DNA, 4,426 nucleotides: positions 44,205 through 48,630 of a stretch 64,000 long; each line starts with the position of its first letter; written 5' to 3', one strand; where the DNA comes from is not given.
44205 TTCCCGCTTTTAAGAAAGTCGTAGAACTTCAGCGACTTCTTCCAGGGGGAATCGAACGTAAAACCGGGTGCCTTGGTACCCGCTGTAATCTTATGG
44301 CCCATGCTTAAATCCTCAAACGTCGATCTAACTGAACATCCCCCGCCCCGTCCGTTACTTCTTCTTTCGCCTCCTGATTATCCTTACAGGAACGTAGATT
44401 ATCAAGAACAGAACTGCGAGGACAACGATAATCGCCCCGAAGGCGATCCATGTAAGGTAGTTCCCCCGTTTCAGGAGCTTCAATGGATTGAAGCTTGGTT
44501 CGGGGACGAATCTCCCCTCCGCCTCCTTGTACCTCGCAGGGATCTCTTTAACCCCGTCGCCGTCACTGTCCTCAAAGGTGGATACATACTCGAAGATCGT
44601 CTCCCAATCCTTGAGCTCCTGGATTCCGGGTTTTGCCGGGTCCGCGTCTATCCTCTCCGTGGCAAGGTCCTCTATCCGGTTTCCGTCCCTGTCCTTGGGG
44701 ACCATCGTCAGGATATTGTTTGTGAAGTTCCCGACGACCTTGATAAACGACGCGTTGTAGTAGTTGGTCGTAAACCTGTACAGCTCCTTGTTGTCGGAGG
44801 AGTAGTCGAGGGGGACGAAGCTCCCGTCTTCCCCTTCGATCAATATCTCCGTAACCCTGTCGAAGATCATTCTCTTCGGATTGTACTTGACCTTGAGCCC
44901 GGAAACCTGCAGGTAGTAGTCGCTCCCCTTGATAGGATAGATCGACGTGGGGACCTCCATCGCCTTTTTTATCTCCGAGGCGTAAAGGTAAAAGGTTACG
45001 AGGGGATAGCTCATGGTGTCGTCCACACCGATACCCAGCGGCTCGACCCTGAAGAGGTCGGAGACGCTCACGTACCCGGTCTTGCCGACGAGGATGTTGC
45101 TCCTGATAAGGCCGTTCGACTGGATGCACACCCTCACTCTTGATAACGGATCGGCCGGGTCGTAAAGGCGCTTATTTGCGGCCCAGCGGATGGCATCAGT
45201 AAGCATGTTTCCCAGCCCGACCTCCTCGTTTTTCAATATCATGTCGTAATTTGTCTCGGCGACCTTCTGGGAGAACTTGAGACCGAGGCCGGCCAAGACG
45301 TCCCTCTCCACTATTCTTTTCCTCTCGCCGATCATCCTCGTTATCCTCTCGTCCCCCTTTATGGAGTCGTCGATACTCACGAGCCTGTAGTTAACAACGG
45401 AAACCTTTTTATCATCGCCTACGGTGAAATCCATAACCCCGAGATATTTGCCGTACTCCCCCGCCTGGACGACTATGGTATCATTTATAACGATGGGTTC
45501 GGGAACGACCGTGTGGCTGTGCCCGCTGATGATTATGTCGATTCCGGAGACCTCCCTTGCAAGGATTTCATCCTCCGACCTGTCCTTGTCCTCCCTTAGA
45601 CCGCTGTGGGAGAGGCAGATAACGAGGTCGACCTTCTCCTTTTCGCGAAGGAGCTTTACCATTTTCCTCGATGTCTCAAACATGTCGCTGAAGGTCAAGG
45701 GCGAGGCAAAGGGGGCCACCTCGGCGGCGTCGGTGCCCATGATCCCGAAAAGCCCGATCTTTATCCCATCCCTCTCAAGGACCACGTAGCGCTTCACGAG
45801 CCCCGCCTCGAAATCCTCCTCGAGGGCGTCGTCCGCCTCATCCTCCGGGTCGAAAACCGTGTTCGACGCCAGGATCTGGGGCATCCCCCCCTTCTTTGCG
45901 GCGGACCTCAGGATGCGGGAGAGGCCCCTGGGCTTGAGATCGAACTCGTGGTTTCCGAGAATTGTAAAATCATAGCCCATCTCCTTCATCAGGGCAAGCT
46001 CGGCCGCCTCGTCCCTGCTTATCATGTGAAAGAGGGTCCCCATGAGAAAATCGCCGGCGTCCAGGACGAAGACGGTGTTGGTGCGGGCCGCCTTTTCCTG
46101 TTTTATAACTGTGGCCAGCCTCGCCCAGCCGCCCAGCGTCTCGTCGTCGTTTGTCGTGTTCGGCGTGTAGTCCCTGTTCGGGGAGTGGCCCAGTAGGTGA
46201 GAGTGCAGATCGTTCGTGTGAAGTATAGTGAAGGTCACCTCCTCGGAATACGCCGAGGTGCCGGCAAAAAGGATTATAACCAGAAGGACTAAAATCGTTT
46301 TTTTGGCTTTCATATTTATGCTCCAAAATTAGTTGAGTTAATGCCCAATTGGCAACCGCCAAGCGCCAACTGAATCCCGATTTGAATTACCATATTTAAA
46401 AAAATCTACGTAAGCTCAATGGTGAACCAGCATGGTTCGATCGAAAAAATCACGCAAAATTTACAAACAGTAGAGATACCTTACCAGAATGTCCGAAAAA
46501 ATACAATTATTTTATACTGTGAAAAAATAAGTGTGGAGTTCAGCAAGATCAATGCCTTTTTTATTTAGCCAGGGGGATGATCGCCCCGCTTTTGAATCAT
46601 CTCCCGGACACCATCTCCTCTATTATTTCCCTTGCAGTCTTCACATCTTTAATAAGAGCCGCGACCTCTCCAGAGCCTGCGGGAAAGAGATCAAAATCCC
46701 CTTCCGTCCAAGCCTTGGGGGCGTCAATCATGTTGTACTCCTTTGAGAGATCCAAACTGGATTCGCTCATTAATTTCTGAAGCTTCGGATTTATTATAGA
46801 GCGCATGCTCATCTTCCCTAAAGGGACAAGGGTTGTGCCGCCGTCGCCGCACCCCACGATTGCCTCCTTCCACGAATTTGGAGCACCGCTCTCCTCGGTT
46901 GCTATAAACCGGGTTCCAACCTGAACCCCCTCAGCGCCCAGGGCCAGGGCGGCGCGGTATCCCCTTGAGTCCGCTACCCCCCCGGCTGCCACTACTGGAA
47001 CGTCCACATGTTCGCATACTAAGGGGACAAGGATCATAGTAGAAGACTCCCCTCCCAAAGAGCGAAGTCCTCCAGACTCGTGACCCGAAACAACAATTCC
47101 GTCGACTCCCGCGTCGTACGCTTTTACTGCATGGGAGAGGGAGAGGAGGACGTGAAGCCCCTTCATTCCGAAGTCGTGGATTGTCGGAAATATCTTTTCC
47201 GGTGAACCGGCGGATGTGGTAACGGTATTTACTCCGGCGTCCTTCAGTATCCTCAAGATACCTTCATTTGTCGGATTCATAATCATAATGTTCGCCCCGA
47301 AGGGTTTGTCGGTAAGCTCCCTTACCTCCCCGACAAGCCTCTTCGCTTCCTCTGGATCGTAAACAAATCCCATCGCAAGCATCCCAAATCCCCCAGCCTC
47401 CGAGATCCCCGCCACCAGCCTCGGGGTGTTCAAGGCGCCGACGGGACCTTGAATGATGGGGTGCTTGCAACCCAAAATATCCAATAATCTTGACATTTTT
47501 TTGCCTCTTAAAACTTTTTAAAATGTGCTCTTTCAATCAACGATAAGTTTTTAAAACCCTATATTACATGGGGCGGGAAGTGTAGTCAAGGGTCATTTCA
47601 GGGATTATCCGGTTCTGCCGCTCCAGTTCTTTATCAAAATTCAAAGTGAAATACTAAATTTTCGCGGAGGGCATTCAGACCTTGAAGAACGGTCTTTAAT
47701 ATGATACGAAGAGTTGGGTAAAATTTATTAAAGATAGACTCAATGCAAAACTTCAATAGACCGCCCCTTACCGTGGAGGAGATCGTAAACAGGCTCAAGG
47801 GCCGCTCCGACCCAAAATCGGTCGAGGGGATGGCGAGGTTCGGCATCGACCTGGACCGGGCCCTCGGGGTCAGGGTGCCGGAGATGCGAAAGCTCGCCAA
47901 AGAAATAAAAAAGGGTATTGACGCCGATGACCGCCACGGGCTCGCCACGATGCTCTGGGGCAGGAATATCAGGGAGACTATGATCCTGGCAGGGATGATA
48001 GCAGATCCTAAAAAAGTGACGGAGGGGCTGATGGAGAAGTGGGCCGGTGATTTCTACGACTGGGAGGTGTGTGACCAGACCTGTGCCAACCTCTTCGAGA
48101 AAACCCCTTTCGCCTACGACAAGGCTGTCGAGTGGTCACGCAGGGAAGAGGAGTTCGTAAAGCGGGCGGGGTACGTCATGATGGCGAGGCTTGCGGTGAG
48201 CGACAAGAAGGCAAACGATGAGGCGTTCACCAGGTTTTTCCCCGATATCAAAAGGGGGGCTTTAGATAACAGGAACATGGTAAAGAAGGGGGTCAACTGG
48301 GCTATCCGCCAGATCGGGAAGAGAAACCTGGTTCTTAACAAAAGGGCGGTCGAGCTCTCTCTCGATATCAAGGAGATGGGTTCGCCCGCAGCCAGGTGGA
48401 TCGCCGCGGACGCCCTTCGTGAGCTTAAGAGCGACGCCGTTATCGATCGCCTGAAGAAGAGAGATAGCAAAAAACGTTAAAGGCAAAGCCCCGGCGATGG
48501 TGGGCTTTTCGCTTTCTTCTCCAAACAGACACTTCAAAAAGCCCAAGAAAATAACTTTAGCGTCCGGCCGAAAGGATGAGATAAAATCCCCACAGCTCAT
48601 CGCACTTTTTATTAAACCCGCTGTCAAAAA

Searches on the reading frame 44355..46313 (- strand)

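Call 13: search_protein_families(library=pfam, proteins=[window:44355-46313:-], max_evalue=0.00001)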
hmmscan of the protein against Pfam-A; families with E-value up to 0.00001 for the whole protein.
window:44355-46313:- (652 aa): 3 families
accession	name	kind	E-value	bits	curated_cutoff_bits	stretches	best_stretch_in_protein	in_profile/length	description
PF02872.23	5_nucleotid_C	-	7.9e-15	55.7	23.6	1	361-521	18-147/158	5'-nucleotidase, C-terminal domain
PF00149.33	Metallophos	-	9.4e-15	56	21.5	1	28-268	1-190/191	Calcineurin-like phosphoesterase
PF09587.15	PGA_cap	-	3.4e-07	30.4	27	0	174-275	121-239/255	Bacterial capsule synthesis protein PGA_cap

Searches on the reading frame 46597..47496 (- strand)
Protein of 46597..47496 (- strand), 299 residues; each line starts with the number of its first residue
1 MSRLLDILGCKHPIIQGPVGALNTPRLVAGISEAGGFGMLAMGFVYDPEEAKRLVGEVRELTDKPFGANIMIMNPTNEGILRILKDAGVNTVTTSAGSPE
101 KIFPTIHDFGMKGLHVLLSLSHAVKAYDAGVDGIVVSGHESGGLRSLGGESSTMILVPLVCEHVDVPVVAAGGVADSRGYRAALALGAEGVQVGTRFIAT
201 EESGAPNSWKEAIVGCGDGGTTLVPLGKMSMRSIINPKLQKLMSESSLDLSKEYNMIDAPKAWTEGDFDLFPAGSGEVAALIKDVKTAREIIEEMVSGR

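Call 13: search_protein_families(library=pfam, proteins=[window:46597-47496:-], max_evalue=0.00001)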
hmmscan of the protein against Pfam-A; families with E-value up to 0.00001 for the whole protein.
window:46597-47496:- (299 aa): 2 families
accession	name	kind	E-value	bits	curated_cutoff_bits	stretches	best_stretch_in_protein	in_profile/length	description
PF03060.21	NMO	-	3.3e-50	171.8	28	2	81-297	107-330/331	Nitronate monooxygenase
PF01070.24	FMN_dh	-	6.5e-10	39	24.9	1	118-198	227-306/350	FMN-dependent dehydrogenase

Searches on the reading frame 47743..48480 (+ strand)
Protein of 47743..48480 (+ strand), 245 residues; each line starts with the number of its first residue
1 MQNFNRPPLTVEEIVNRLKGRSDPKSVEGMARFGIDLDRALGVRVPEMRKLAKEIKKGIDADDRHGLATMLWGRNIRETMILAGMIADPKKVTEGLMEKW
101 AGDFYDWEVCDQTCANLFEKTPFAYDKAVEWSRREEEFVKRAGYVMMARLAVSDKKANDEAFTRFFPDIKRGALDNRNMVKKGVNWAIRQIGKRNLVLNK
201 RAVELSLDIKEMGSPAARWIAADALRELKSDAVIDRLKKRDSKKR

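Call 13: search_protein_families(library=pfam, proteins=[window:47743-48480:+], max_evalue=0.00001)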
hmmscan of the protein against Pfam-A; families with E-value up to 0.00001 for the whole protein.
window:47743-48480:+ (245 aa): 1 family
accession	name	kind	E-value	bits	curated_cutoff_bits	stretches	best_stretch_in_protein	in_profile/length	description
PF08713.17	DNA_alkylation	-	2.5e-32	112.7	21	1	16-212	3-197/213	DNA alkylation repair enzyme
